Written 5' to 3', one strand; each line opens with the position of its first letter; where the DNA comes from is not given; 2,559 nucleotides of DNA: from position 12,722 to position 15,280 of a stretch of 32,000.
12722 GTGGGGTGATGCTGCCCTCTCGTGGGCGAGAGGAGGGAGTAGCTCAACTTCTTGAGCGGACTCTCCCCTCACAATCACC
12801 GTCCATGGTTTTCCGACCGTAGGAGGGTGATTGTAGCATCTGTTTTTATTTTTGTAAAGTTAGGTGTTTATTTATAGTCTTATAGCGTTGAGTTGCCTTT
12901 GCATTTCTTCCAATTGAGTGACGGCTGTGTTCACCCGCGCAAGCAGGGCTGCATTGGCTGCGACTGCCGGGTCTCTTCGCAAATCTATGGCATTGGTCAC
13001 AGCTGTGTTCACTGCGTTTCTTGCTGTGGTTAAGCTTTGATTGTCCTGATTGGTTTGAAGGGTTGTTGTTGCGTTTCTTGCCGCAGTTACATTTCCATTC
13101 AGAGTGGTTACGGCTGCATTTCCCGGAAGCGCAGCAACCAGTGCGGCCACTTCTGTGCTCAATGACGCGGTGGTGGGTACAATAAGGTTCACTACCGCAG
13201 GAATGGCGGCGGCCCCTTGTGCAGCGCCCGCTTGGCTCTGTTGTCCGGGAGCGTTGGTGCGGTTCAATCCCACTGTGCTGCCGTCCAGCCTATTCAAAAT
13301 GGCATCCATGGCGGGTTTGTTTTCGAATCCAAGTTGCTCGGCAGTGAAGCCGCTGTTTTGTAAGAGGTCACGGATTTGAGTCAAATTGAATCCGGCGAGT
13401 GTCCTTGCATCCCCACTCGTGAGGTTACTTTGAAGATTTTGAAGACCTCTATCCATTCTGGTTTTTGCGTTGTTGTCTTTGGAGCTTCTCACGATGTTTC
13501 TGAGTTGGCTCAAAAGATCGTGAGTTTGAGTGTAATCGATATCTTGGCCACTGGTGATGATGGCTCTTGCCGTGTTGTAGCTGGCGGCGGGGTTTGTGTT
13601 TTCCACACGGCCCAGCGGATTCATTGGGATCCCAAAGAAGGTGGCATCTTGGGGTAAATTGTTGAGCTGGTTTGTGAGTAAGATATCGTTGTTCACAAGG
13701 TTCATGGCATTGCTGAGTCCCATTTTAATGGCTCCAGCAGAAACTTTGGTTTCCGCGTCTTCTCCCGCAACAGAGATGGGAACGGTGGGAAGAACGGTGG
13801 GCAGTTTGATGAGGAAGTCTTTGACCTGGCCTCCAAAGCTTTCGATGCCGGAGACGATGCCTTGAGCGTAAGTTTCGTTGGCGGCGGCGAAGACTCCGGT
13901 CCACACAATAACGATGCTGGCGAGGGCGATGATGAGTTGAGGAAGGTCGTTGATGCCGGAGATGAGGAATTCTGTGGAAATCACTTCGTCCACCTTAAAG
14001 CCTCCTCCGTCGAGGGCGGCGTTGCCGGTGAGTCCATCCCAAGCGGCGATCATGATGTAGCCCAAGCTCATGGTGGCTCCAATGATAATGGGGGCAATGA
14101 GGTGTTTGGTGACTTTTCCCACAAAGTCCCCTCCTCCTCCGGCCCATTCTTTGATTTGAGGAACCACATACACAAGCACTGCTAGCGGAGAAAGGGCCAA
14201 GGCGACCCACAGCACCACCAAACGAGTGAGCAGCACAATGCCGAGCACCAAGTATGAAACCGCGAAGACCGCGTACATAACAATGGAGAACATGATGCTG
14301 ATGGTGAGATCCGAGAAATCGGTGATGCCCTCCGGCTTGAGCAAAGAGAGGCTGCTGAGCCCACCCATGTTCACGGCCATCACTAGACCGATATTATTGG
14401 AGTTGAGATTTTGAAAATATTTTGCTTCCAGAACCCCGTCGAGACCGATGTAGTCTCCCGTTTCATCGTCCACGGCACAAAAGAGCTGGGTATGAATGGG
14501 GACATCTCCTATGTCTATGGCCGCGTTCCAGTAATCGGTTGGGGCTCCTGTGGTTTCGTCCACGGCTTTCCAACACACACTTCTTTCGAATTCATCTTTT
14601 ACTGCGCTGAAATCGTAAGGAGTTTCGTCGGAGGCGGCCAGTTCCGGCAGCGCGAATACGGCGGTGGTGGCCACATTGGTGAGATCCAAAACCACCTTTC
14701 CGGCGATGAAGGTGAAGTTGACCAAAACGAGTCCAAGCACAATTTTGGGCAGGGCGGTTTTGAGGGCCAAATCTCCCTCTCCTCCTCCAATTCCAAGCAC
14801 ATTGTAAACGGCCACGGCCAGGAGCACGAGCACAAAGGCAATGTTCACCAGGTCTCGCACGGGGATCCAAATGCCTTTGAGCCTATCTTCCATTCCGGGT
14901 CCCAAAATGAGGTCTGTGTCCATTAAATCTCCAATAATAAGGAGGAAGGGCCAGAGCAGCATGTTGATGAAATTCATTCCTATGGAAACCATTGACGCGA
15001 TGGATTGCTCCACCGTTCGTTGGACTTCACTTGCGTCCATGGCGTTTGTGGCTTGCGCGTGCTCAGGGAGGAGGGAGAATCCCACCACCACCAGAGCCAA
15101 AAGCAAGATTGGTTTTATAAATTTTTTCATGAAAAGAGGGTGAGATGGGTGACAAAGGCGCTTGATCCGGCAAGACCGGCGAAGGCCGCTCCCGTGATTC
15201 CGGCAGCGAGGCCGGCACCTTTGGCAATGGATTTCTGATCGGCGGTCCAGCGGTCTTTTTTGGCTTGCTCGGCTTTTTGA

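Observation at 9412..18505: Five-gene, tightly coupled operon of orphan membrane-associated proteins downstream of rpsF-ssb-rpsR: candidate undescribed envelope or host-interface apparatus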

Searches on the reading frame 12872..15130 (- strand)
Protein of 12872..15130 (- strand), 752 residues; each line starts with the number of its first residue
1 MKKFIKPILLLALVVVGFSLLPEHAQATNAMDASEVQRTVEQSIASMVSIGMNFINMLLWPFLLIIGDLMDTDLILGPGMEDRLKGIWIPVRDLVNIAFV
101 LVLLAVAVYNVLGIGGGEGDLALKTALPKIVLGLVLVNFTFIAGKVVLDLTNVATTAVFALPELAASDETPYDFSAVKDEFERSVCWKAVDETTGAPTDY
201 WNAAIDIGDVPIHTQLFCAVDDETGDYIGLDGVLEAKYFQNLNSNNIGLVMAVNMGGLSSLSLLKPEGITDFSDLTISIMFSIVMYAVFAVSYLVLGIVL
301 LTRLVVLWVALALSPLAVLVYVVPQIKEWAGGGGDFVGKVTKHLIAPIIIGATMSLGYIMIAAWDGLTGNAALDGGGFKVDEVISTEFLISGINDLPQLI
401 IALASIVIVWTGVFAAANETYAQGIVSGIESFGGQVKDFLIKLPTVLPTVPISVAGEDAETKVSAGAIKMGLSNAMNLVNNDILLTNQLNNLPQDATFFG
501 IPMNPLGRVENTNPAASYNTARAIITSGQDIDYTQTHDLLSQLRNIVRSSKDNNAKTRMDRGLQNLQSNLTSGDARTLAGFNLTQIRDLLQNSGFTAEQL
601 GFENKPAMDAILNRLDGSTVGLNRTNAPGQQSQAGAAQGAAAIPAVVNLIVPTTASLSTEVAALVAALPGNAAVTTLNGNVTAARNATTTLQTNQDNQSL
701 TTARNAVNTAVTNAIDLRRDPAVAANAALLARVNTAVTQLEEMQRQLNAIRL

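Call 5: search_protein_families(library=pfam, proteins=[window:12872-15130:-], max_evalue=1)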
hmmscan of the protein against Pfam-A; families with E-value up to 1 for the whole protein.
window:12872-15130:- (752 aa): 3 families
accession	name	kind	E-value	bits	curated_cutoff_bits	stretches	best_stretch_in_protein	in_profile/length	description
PF05513.17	TraA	-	0.013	16.1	22.6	1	300-337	22-59/118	TraA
PF03698.18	UPF0180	-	0.043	14.4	25.4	0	582-612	8-39/77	Uncharacterised protein family (UPF0180)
PF21062.2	Reovirus_L2_4th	-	0.93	9.8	27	0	678-745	32-99/110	Reovirus core-spike protein lambda-2 (L2), ferredoxin-like domain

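Call 6: search_protein_families(library=ncbifam, proteins=[window:12872-15130:-], max_evalue=1)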
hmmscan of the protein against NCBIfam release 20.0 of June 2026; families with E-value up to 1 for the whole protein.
window:12872-15130:- (752 aa): 1 family
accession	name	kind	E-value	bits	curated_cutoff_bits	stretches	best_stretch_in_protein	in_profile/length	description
NF041742.1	WGxxGxxG_fam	subfamily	0.84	10.3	35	0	1-34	1-33/69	WGxxGxxG family protein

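Call 8: find_encoding_contigs(protein=window:12872-15130:-, flank=10000, max_places=6)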
Protein window:12872-15130:- (752 aa): 1 contig read that carries it; 1 place shown.
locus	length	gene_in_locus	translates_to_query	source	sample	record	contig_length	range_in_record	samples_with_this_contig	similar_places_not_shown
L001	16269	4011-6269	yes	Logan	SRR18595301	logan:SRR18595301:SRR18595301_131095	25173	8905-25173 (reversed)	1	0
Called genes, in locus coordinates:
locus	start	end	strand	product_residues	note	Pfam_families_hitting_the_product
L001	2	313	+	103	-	?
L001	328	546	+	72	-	PF01084:Ribosomal_S18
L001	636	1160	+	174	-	-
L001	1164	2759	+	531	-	-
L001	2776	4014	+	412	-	-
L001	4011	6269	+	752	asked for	-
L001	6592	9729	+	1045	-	-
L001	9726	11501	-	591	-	PF07973:tRNA_SAD, PF00587:tRNA-synt_2b, PF03129:HGTP_anticodon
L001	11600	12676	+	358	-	PF02463:SMC_N, PF13175:AAA_15, PF13476:AAA_23, PF13304:AAA_21 (faint)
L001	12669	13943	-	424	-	PF00939:Na_sulph_symp, PF02040:ArsB, PF03600:CitMHS, PF16980:CitMHS_2, PF00939:Na_sulph_symp (weak)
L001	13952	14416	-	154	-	PF00571:CBS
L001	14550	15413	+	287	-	PF13367:PrsW-protease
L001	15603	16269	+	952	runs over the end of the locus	PF00005:ABC_tran (faint), PF02463:SMC_N (faint), PF03193:RsgA_GTPase (faint), PF13175:AAA_15 (faint), PF13191:AAA_16 (faint), PF13304:AAA_21 (faint), PF17760:UvrA_inter, PF17755:UvrA_DNA-bind, +3 more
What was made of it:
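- Checked: g5 does not start at TTG 12768 (1118 aa), nor at the Logan gene caller's ATG 12549 (1045 aa, call 8).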

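Call 9: search_protein_families(library=phrogs, proteins=[window:12872-15130:-], max_evalue=0.1)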
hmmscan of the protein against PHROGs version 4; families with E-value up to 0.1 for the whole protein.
window:12872-15130:- (752 aa): 0 families

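Call 10: search_solved_structures(query=window:12872-15130:-, max_evalue=1)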
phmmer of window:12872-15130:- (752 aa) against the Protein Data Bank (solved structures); distinct sequences matched with E-value up to 1: 0.

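Call 12: find_homologous_proteins(query=window:12872-15130:-)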
Query window:12872-15130:- (752 aa): 85 proteins with E <= 0.001 among 8000 candidates.
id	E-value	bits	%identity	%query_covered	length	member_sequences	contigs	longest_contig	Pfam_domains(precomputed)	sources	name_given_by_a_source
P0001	0.0e+0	1614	100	100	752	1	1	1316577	-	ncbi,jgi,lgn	ncbi:MAG: hypothetical protein WC777_01020 [Candidatus Gracilibacteria bacterium]|jgi:hypothetical p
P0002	3.1e-240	817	56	99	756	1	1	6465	-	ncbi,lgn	-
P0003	5.0e-238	810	56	97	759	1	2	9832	-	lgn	-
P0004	1.3e-233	795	55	99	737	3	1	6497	-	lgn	-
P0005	2.2e-226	771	54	100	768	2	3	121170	-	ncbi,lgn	-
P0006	2.1e-210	718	52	97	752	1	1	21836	-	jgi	jgi:hypothetical protein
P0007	1.8e-209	715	53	97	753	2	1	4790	-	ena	-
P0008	1.4e-208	712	73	61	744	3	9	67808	-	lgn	-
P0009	1.2e-205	703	74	61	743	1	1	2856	-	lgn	-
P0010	3.5e-200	685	54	89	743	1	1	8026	-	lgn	-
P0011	1.7e-198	679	52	94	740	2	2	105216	-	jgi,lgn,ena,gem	-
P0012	2.4e-196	672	55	84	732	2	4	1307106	-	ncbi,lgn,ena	-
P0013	2.7e-193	662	51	97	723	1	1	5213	-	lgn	-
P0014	9.8e-193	660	59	74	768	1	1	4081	-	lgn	-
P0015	2.4e-168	579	46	94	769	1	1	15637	-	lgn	-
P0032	8.4e-137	475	39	95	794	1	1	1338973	-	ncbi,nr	ncbi:hypothetical protein IPG41_06150 [Candidatus Peregrinibacteria bacterium]|nr:MAG: hypothetical 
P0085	5.5e-28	116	31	62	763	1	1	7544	-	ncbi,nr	ncbi:hypothetical protein KAI54_01555 [Candidatus Gracilibacteria bacterium]|nr:hypothetical protein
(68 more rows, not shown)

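Call 14: find_encoding_contigs(protein=P0032, flank=10000, max_places=2)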
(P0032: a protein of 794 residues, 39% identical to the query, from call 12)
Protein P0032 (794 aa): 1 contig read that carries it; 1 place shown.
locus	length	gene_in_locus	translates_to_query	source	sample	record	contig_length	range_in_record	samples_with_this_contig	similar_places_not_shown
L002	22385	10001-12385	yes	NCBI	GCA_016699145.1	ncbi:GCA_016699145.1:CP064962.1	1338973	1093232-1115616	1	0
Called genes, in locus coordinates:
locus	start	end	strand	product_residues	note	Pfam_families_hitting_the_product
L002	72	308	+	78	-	-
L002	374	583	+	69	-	-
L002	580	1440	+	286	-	PF00702:Hydrolase (faint), PF05116:S6PP (faint), PF08282:Hydrolase_3 (faint)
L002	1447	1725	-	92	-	-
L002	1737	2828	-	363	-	PF00710:Asparaginase, PF17763:Asparaginase_C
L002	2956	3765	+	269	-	PF01978:TrmB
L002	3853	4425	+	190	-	-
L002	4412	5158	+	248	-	PF08843:AbiEii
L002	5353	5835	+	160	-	PF01250:Ribosomal_S6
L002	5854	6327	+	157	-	PF00436:SSB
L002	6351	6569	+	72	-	PF01084:Ribosomal_S18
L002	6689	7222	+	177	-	-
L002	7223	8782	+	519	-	-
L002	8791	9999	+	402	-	-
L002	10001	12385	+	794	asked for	-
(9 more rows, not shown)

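Call 15: find_encoding_contigs(protein=P0085, flank=10000, max_places=2)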
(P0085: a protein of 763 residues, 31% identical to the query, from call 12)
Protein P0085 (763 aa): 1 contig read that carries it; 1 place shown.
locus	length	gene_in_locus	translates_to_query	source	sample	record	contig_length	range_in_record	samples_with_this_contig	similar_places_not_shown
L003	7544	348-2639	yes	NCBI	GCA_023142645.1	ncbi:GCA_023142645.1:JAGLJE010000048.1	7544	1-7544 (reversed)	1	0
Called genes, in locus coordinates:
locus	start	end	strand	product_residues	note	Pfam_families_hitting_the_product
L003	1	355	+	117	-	?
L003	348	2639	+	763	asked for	-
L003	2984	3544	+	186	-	PF12728:HTH_17, PF00376:MerR (weak)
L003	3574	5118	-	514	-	PF00801:PKD, PF18911:PKD_4, PF14402:7TM_transglut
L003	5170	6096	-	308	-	PF01063:Aminotran_4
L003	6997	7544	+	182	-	?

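Call 17: find_related_loci(query=A1, collection=genome_contigs, flank=10000)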
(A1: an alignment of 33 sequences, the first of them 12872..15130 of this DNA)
Query A1 (752 aa) in genome_contigs; peptide patterns used: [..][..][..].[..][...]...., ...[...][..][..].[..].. (x = any residue, [..] = any of these).
92 stretches matched a pattern; 46 encode a relative of the query (tblastn E <= 1e-3); 45 distinct loci.
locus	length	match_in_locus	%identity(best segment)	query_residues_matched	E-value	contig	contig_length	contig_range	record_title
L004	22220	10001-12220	54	6-752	0e+0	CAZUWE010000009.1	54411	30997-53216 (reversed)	MAG TPA_asm: uncultured Candidatus Peribacteria bacterium isolate SRP342105_co1_252 genome assembly, contig: NODE_751_le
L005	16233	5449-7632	53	20-752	0e+0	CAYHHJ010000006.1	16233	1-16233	MAG TPA_asm: uncultured Candidatus Peribacteria bacterium isolate ERP119702_co1_18 genome assembly, contig: NODE_4205_le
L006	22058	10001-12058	52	6-711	0e+0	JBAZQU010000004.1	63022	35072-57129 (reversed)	MAG: Candidatus Gracilibacteria bacterium isolate SO_2017_SWC_60 scaffold_480_c1_LP-4_2017, whole genome shotgun sequenc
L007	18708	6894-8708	47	10-621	6e-154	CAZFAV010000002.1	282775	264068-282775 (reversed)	MAG TPA_asm: uncultured Candidatus Peribacteria bacterium isolate SRP342105_co1_342 genome assembly, contig: NODE_32_len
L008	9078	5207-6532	58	21-465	3e-153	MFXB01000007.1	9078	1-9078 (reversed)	MAG: Candidatus Peregrinibacteria bacterium RIFCSPLOWO2_01_FULL_48_20 rifcsplowo2_01_scaffold_130154, whole genome shotg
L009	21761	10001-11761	46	24-578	6e-144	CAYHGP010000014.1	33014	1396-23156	MAG TPA_asm: uncultured Candidatus Peribacteria bacterium isolate ERP119702_co2_217 genome assembly, contig: NODE_588_le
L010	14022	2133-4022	44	1-604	9e-136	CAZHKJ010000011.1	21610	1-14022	MAG TPA_asm: uncultured Candidatus Peribacteria bacterium isolate SRP286056_co1_480 genome assembly, contig: NODE_2850_l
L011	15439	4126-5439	51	3-458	2e-134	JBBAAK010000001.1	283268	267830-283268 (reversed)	MAG: Candidatus Gracilibacteria bacterium isolate SO_2017_GW3_40 scaffold_48_c1_OW296A_2017, whole genome shotgun sequen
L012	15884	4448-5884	47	3-461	2e-131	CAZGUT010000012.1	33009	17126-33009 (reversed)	MAG TPA_asm: uncultured Candidatus Peribacteria bacterium isolate SRP077602_co2_44 genome assembly, contig: NODE_1998_le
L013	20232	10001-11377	48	20-491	2e-131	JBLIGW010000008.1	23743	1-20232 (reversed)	MAG: Oceanicoccus sp. isolate 3300054697_34 Ga0535669_0001605, whole genome shotgun sequence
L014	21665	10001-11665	44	34-602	1e-127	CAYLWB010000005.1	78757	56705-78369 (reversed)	MAG TPA_asm: uncultured Candidatus Peribacteria bacterium isolate SRP300315_co1_78 genome assembly, contig: NODE_166_len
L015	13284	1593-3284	45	10-547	2e-126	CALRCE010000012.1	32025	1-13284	MAG: Candidatus Peribacteria bacterium isolate Ike-50m-54 genome assembly, contig: Ike-50-c629, whole genome shotgun seq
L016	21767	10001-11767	44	6-578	4e-126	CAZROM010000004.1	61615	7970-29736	MAG TPA_asm: uncultured Candidatus Peribacteria bacterium isolate SRP278252_co1_824 genome assembly, contig: NODE_595_le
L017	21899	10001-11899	42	1-643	2e-143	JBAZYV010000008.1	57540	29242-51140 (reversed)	MAG: Candidatus Gracilibacteria bacterium isolate SO_2017_GW1_90 NODE_2894_length_57540_cov_3.247592_OW334_2017, whole g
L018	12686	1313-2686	47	42-468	1e-119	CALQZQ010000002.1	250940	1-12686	MAG: Candidatus Peribacteria bacterium isolate MaH-04nov19-42 genome assembly, contig: MaH-04nov19-C17, whole genome sho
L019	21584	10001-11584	43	65-600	7e-117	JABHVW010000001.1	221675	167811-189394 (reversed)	MAG: Candidatus Peregrinibacteria bacterium isolate SI047_bin117 k141_1128188, whole genome shotgun sequence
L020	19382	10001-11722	40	27-615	1e-112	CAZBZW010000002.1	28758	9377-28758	MAG TPA_asm: uncultured Candidatus Peribacteria bacterium isolate SRP278252_co2_80 genome assembly, contig: NODE_3207_le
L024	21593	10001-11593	37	1-474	1e-84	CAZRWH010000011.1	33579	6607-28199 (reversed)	MAG TPA_asm: uncultured Candidatus Peribacteria bacterium isolate SRP167671_co2_242 genome assembly, contig: NODE_1702_l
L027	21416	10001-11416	34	10-457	5e-68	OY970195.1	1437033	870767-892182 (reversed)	MAG: Candidatus Peregrinibacteria bacterium isolate MFD02416.bin.c.20 genome assembly, chromosome: 1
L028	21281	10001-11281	35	52-464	6e-66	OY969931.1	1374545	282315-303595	MAG: uncultured bacterium isolate MFD02416.bin.c.2 genome assembly, chromosome: 1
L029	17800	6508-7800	34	24-451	4e-64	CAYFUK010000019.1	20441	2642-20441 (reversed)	MAG TPA_asm: uncultured Candidatus Peribacteria bacterium isolate ERP107533_co1_54 genome assembly, contig: NODE_1781_le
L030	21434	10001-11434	33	3-483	6e-62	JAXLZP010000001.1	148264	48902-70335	MAG: Candidatus Gracilibacteria bacterium isolate STL-PAT5 C2.212.fa-1, whole genome shotgun sequence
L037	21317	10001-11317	35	48-472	6e-52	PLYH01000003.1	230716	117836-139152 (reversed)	MAG: Candidatus Peregrinibacteria bacterium isolate palsa_1335 73.20120700_P3D.295_contig_21213, whole genome shotgun se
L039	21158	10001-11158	31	57-451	1e-34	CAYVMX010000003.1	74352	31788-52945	MAG TPA_asm: uncultured Candidatus Peribacteria bacterium isolate SRP128015_co1_480 genome assembly, contig: NODE_179_le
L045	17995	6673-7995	25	65-457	5e-26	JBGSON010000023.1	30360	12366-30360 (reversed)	MAG: Candidatus Gracilibacteria bacterium isolate JTS-AC281 k141_1863116, whole genome shotgun sequence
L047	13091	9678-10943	27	53-460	1e-24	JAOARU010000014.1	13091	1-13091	MAG: Candidatus Gracilibacteria bacterium isolate McD1.9 contig_52254, whole genome shotgun sequence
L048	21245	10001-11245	27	32-451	8e-23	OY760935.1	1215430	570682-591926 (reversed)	MAG: Candidatus Gracilibacteria bacterium isolate 3c0776cb-dd52-49a3-965b-30fb91b92491 genome assembly, chromosome: 1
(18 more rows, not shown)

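Call 24: search_protein_families(library=pfam, proteins=[L027:3380-5785:+, L028:2813-5146:+, L037:3224-5587:+, L020:8-5557:+, L019:2373-4967:+, L045:8986-9639:+, L045:9800-11263:+, L039:6670-7449:+, L039:5814-6689:+, L048:13576-14520:+], max_evalue=0.001)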
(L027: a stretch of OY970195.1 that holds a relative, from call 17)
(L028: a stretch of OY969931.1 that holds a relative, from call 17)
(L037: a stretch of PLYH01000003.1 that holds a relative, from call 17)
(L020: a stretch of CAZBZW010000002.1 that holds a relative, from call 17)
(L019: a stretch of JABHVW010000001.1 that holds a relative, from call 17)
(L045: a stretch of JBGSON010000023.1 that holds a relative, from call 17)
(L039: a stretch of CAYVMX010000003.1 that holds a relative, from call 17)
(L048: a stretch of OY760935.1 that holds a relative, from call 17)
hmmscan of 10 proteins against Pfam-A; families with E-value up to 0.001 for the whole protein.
L027:3380-5785:+ (801 aa): 3 families
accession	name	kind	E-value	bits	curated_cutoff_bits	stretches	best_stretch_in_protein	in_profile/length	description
PF00586.29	AIRS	-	3e-37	127.9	24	2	82-201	1-112/112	AIR synthase related protein, N-terminal domain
PF02769.27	AIRS_C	-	1.3e-27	97.3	23.1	2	613-771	2-150/156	AIR synthase related protein, C-terminal domain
PF18072.6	FGAR-AT_linker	-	6.9e-09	36.5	26.6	1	20-61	6-50/50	Formylglycinamide ribonucleotide amidotransferase linker domain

L028:2813-5146:+ (777 aa): 3 families
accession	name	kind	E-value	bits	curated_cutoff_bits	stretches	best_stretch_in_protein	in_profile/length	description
PF00586.29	AIRS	-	7.9e-34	116.9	24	2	84-201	3-112/112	AIR synthase related protein, N-terminal domain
PF02769.27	AIRS_C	-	1.8e-27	96.8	23.1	2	612-751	1-150/156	AIR synthase related protein, C-terminal domain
PF18072.6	FGAR-AT_linker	-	2.9e-08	34.5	26.6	1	16-60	2-49/50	Formylglycinamide ribonucleotide amidotransferase linker domain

L037:3224-5587:+ (787 aa): 3 families
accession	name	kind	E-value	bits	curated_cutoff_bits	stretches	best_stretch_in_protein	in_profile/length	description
PF00586.29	AIRS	-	2.2e-41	141.2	24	2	82-201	1-112/112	AIR synthase related protein, N-terminal domain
PF02769.27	AIRS_C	-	2.4e-30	106.2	23.1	2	612-756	1-150/156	AIR synthase related protein, C-terminal domain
PF18072.6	FGAR-AT_linker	-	1.6e-09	38.5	26.6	1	19-61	5-50/50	Formylglycinamide ribonucleotide amidotransferase linker domain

L020:8-5557:+ (1849 aa): 4 families
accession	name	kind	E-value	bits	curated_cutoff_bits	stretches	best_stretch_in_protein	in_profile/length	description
PF00395.25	SLH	-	1.3e-26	92.7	20.8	2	1674-1715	2-43/44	S-layer homology domain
PF00801.26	PKD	-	8.6e-12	45.3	23.5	1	87-138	26-70/80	PKD domain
PF18911.6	PKD_4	-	1.3e-09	38.4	27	1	70-143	13-78/85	PKD domain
PF17957.7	Big_7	-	3.9e-05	24.6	24.1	1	1421-1497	1-70/70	Bacterial Ig domain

L019:2373-4967:+ (864 aa): 5 families
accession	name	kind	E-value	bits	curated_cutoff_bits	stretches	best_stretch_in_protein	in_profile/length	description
PF00488.27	MutS_V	-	7e-86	287.4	30.2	1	615-802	1-188/188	MutS domain V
PF05192.23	MutS_III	-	1.3e-49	169.6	34.1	1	266-557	1-194/194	MutS domain III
PF01624.25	MutS_I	-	1.1e-41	142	20.6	1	5-114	1-112/113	MutS domain I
PF05190.23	MutS_IV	-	7e-31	106.8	22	1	426-517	1-92/92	MutS family domain IV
PF05188.22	MutS_II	-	1.2e-22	81.2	25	1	125-250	3-133/133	MutS domain II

L045:8986-9639:+ (217 aa): 1 family
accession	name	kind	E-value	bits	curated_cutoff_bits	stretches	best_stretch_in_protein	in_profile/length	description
PF01797.21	Y1_Tnp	-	4.6e-11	43.3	23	1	153-210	59-121/121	Transposase IS200 like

L045:9800-11263:+ (487 aa): 3 families
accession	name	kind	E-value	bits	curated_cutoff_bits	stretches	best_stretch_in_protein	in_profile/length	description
PF01471.23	PG_binding_1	-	6.4e-33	113.2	23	3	192-253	2-57/57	Putative peptidoglycan binding domain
PF08823.16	PG_binding_2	-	4.7e-11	43.2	21.1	0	295-331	15-51/74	Putative peptidoglycan binding domain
PF06725.17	3D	-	1.1e-07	32.3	23.8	1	89-144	7-64/72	3D domain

L039:6670-7449:+ (259 aa): 1 family
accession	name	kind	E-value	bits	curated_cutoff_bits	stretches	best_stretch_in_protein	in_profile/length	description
PF00590.25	TP_methylase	-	1.2e-47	163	27.8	1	24-232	2-211/212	Tetrapyrrole (Corrin/Porphyrin) Methylases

L039:5814-6689:+ (291 aa): 2 families
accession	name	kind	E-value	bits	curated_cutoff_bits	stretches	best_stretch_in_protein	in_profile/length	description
PF01379.25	Porphobil_deam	-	2.5e-62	210.5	22.1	1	4-203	1-205/207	Porphobilinogen deaminase, dipyromethane cofactor binding domain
PF03900.20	Porphobil_deamC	-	2.3e-13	50.8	26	1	219-279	4-68/74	Porphobilinogen deaminase, C-terminal domain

L048:13576-14520:+ (314 aa): 2 families
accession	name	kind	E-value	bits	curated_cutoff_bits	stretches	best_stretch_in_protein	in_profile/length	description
PF01715.23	IPPT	-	2.7e-76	256.9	23.6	1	58-295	1-243/243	IPP transferase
PF01745.22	IPT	-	3.1e-06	27.2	20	1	27-78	5-56/233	Isopentenyl transferase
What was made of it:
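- An unrelated purL has been inserted between rpsR and g1 in one subclade without disturbing the cluster (call 24).
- Tried and rejected: The roughly 790-aa gene inserted before g1 in one subclade is PurL (call 24).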
